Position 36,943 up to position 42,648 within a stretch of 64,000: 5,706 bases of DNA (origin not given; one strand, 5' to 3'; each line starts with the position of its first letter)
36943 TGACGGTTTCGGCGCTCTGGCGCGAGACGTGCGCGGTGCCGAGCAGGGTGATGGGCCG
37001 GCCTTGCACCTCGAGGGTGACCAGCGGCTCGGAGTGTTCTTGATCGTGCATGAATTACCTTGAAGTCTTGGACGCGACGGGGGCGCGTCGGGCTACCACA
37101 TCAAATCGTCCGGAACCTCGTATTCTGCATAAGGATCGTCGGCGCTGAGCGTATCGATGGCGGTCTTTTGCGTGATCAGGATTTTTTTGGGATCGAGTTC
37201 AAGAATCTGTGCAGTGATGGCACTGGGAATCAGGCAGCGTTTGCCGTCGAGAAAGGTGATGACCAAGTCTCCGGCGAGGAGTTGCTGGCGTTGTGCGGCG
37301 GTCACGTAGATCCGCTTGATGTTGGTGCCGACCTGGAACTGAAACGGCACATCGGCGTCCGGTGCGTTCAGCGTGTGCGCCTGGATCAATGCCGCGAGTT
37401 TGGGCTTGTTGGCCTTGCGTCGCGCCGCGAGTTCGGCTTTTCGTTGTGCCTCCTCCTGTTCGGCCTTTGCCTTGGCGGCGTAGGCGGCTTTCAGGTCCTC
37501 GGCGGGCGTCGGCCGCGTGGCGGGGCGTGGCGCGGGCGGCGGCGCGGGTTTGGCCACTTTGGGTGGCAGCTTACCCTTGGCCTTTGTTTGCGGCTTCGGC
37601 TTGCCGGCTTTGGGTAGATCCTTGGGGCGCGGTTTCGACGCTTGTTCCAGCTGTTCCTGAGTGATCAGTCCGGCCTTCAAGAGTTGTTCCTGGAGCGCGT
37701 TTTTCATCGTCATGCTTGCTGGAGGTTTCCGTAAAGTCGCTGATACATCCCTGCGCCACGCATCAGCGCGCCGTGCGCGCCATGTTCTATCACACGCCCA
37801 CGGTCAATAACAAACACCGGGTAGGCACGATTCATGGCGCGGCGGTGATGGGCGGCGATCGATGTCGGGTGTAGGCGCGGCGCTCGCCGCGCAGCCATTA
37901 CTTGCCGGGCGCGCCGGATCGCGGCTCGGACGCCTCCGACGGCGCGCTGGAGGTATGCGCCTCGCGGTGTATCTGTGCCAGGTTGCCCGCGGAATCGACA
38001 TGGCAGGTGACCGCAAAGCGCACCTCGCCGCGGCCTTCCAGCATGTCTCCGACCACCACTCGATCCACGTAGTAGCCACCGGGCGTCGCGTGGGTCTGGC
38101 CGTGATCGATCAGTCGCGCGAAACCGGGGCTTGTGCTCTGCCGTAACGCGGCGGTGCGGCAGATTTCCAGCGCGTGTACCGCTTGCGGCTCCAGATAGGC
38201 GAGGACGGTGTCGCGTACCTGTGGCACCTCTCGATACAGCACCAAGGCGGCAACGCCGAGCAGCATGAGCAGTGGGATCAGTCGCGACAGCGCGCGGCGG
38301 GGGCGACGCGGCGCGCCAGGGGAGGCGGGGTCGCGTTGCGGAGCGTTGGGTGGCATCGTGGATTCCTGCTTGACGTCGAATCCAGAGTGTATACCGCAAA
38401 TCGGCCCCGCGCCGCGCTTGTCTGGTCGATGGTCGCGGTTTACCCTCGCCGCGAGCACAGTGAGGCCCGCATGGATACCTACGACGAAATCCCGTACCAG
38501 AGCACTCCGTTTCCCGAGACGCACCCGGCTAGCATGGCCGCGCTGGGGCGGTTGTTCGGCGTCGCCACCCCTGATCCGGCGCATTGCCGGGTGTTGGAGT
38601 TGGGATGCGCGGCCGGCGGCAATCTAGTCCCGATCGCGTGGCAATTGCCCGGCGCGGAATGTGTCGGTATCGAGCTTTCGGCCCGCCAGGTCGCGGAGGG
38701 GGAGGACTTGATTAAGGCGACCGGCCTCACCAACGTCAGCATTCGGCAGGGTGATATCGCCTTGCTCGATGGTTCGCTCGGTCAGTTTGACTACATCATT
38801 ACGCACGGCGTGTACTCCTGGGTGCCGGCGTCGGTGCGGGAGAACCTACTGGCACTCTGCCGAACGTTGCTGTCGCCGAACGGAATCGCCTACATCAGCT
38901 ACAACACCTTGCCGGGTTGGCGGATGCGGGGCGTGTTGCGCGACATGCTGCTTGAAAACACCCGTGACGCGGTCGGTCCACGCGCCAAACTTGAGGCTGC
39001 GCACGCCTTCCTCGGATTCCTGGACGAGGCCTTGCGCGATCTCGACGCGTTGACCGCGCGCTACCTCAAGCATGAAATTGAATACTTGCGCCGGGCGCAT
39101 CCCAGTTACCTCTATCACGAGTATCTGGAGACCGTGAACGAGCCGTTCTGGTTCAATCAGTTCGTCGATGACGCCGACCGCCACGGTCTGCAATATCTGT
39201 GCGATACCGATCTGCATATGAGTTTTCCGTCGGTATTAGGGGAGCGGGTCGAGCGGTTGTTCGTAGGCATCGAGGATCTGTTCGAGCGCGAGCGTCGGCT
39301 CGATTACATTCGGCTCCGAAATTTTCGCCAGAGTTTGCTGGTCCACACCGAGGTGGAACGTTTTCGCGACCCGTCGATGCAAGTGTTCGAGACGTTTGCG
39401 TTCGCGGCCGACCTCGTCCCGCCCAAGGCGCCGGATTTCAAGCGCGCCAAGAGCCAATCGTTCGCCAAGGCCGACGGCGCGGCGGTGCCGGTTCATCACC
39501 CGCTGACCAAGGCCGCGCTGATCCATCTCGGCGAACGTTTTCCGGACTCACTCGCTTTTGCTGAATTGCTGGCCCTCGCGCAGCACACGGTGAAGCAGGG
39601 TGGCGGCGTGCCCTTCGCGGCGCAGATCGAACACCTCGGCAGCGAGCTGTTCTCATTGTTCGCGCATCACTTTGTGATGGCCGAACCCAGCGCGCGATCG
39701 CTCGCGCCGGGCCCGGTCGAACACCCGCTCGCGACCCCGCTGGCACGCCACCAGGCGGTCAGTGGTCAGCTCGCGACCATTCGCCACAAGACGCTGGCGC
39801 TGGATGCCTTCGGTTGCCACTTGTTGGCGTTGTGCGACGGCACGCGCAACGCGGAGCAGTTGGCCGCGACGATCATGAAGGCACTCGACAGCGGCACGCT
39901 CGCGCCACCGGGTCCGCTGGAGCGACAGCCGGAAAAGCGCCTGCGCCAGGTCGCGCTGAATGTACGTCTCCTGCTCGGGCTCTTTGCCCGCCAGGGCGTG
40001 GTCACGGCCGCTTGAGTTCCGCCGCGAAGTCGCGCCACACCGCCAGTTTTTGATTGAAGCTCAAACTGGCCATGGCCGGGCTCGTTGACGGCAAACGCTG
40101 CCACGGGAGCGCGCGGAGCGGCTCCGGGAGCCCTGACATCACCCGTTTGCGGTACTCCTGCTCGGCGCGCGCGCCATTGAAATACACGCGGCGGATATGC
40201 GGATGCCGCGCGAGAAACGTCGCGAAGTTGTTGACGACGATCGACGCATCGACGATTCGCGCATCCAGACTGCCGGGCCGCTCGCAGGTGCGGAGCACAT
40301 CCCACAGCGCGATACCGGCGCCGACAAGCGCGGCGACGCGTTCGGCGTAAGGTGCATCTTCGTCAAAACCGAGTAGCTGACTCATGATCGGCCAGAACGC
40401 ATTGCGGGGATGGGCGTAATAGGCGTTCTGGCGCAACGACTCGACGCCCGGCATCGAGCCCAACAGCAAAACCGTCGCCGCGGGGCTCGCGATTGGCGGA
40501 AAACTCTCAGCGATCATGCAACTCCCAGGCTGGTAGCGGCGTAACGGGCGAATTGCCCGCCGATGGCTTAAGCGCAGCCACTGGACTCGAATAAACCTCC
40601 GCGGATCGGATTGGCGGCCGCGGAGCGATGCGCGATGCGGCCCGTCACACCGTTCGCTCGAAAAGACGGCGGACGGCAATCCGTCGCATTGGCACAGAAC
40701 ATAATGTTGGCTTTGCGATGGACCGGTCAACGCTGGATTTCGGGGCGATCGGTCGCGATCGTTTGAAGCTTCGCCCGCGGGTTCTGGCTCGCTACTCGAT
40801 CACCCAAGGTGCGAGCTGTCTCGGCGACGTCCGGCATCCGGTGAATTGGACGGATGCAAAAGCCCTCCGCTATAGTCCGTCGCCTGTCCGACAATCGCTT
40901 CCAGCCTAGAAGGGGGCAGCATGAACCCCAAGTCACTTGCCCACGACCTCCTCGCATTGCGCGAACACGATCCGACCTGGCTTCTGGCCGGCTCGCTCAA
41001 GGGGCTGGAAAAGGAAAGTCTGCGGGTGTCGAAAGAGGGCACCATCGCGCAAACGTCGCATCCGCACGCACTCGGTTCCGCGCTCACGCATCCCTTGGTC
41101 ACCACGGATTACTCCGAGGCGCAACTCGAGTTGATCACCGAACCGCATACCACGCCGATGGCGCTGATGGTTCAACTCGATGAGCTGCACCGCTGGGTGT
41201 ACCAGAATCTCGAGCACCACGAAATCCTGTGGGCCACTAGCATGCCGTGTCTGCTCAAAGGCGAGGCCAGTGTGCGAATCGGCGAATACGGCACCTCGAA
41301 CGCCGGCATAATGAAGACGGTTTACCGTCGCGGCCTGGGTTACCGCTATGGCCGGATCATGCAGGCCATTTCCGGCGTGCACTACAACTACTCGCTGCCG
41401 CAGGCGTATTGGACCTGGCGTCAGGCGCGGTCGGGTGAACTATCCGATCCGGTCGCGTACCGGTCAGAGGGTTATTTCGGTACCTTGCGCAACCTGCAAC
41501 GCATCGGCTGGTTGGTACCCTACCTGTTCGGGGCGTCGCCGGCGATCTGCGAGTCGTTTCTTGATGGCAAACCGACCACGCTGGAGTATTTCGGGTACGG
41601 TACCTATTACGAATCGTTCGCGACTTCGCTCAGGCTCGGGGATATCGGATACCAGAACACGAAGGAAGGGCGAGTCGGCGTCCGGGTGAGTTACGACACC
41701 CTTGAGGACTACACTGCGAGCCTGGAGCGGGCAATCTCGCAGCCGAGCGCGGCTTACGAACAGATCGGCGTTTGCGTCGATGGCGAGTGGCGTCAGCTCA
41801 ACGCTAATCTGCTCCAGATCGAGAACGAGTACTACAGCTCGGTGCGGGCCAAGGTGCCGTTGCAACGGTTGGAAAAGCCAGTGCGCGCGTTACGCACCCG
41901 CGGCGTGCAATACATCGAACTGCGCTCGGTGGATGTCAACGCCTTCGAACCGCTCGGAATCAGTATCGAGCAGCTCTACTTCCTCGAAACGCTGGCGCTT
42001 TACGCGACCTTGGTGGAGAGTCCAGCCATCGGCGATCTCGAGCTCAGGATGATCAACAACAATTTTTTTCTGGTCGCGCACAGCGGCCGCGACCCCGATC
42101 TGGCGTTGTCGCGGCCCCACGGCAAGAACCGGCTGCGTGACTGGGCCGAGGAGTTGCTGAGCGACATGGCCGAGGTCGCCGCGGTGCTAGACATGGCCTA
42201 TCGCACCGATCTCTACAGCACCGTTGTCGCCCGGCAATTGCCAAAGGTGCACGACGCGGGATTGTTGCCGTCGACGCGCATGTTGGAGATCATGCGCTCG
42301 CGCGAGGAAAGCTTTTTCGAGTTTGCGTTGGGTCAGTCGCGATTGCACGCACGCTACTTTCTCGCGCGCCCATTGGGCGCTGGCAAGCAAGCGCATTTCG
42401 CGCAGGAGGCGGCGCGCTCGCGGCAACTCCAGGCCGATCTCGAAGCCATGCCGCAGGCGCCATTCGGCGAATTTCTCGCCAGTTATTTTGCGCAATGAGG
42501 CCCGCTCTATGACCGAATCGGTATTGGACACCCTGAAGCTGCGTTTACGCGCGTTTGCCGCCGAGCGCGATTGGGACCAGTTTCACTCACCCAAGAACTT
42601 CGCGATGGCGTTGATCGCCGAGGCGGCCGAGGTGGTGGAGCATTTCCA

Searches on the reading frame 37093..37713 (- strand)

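Call 33: search_protein_families(library=pfam, proteins=[window:37093-37713:-], max_evalue=0.001)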
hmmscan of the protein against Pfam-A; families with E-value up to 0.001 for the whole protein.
window:37093-37713:- (206 aa): 1 family
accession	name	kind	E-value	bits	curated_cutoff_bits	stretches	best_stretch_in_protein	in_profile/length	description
PF09831.14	DUF2058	-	2.2e-36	126.1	25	1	6-206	1-174/174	Uncharacterized protein conserved in bacteria (DUF2058)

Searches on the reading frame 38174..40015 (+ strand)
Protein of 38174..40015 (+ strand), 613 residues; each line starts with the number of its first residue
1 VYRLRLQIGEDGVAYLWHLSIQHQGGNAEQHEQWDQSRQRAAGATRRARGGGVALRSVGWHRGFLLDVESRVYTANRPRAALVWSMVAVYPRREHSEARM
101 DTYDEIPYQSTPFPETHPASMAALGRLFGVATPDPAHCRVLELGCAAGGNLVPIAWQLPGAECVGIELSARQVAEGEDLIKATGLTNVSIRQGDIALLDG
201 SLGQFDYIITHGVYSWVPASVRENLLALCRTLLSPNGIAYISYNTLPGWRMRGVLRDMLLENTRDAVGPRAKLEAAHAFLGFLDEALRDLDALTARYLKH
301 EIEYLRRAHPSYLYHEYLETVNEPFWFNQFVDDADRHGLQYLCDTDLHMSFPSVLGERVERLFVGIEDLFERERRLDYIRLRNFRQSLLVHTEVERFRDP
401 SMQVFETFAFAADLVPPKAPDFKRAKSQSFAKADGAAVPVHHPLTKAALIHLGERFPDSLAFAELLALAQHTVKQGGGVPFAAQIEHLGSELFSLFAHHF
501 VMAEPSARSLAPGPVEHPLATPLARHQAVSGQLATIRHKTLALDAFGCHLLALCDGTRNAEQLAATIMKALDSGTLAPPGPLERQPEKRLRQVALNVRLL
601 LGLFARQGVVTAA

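Call 33: search_protein_families(library=pfam, proteins=[window:38174-40015:+], max_evalue=0.001)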
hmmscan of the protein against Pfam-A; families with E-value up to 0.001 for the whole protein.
window:38174-40015:+ (613 aa): 8 families
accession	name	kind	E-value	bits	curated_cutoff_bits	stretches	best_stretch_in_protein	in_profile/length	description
PF10119.14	MethyTransf_Reg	-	2.8e-20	73.3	25.5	1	310-391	2-84/84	Predicted methyltransferase regulatory domain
PF21782.3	PKMT_2nd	-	5.5e-14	52.8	27.8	1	516-608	1-97/98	PKMT, C-terminal winged helix domain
PF13649.12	Methyltransf_25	-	6.4e-13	49.6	27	1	140-237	1-97/97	Methyltransferase domain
PF08242.18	Methyltransf_12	-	6.2e-12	46.5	30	1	141-238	1-97/98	Methyltransferase domain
PF13847.12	Methyltransf_31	-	1.2e-11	44.9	27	1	137-244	4-112/145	Methyltransferase domain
PF08241.18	Methyltransf_11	-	2.5e-08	34.9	21.2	1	141-241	1-95/95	Methyltransferase domain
PF13489.12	Methyltransf_23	-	1.6e-07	31.7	27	1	132-252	18-128/164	Methyltransferase domain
PF02390.23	Methyltransf_4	-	5.5e-07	29.7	24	1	140-197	5-63/173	Putative methyltransferase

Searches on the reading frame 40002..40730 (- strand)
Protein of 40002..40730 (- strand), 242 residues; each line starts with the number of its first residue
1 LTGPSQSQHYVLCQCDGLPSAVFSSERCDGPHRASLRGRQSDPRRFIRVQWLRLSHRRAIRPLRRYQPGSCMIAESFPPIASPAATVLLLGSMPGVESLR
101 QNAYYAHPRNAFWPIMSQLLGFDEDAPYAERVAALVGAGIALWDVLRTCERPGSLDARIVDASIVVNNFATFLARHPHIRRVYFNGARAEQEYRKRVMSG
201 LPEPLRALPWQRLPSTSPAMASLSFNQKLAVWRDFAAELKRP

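Call 33: search_protein_families(library=pfam, proteins=[window:40002-40730:-], max_evalue=0.001)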
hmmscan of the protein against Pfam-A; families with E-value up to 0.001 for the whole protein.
window:40002-40730:- (242 aa): 1 family
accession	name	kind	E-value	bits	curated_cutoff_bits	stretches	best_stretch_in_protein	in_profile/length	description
PF03167.25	UDG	-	2.3e-09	37.9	24.3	1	81-235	4-140/141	Uracil DNA glycosylase superfamily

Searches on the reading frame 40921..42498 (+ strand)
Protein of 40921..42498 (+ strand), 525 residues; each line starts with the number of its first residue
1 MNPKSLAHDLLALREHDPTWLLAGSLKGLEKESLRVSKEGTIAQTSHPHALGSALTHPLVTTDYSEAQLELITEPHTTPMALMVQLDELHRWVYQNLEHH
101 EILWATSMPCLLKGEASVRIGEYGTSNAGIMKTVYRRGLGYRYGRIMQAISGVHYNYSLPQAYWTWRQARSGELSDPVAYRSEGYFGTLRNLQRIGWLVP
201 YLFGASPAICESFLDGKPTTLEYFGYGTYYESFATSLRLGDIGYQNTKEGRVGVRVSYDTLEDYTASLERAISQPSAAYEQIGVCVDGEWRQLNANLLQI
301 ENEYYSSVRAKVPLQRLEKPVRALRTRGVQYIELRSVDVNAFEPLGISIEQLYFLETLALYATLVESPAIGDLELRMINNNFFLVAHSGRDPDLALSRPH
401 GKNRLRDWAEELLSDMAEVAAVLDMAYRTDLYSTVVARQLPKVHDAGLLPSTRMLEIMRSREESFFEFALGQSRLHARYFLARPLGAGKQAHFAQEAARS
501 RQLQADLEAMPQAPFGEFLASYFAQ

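Call 33: search_protein_families(library=pfam, proteins=[window:40921-42498:+], max_evalue=0.001)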
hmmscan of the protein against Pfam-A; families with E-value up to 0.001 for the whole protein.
window:40921-42498:+ (525 aa): 1 family
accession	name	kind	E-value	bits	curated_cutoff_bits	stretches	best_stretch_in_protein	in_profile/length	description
PF04262.19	Glu_cys_ligase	-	1.8e-143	478.1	27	1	13-382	4-369/372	Glutamate-cysteine ligase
